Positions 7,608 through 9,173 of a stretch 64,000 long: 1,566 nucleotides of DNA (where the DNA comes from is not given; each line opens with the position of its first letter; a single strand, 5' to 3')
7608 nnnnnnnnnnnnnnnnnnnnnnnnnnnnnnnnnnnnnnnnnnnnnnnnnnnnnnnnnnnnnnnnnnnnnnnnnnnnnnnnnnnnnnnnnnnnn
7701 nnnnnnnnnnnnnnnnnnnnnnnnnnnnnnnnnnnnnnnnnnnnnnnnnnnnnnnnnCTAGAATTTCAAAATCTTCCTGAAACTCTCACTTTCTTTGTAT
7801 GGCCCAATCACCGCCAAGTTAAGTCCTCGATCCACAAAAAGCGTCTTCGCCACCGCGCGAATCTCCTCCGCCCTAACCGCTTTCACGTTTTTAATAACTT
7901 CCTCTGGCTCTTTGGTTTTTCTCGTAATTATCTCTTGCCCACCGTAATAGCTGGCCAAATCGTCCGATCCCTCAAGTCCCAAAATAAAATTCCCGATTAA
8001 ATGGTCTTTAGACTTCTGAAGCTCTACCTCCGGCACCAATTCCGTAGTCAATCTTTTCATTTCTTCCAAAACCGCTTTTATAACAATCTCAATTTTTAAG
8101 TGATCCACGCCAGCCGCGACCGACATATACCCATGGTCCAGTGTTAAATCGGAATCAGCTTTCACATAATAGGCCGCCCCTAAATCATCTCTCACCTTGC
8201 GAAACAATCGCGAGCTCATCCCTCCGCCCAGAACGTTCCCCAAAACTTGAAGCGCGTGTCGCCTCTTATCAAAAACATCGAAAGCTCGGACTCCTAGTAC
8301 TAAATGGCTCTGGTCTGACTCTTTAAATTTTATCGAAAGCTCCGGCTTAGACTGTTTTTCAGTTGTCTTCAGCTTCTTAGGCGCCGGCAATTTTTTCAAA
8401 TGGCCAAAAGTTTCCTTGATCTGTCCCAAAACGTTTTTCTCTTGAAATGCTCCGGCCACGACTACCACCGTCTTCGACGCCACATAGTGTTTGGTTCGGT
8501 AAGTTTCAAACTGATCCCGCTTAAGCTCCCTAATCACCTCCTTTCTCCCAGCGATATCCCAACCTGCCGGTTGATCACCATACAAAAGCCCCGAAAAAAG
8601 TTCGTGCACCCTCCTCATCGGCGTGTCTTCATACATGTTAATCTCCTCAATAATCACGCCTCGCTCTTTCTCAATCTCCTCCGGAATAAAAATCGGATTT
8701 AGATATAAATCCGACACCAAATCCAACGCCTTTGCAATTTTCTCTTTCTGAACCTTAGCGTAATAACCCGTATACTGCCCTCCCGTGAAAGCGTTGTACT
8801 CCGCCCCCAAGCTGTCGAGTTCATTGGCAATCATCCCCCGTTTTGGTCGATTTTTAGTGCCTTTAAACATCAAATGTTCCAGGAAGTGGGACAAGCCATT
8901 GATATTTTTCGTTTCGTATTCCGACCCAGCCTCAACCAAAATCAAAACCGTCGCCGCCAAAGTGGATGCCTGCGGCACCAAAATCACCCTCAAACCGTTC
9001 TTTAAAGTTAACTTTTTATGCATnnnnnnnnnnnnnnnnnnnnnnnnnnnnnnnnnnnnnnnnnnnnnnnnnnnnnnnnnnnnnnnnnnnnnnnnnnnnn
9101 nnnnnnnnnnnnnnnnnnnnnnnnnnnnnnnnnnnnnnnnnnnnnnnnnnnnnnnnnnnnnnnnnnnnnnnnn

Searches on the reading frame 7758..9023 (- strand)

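Call 9: search_protein_families(library=pfam, proteins=[window:7758-9023:-], max_evalue=0.001)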
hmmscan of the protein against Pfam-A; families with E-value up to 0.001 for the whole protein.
window:7758-9023:- (421 aa): 2 families
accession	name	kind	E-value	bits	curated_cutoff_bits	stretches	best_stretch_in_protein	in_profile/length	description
PF00675.25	Peptidase_M16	-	2.9e-36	125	22.3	1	13-153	2-141/149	Insulinase (Peptidase family M16)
PF05193.26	Peptidase_M16_C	-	2.7e-33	115.8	23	1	167-340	2-179/181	Peptidase M16 inactive domain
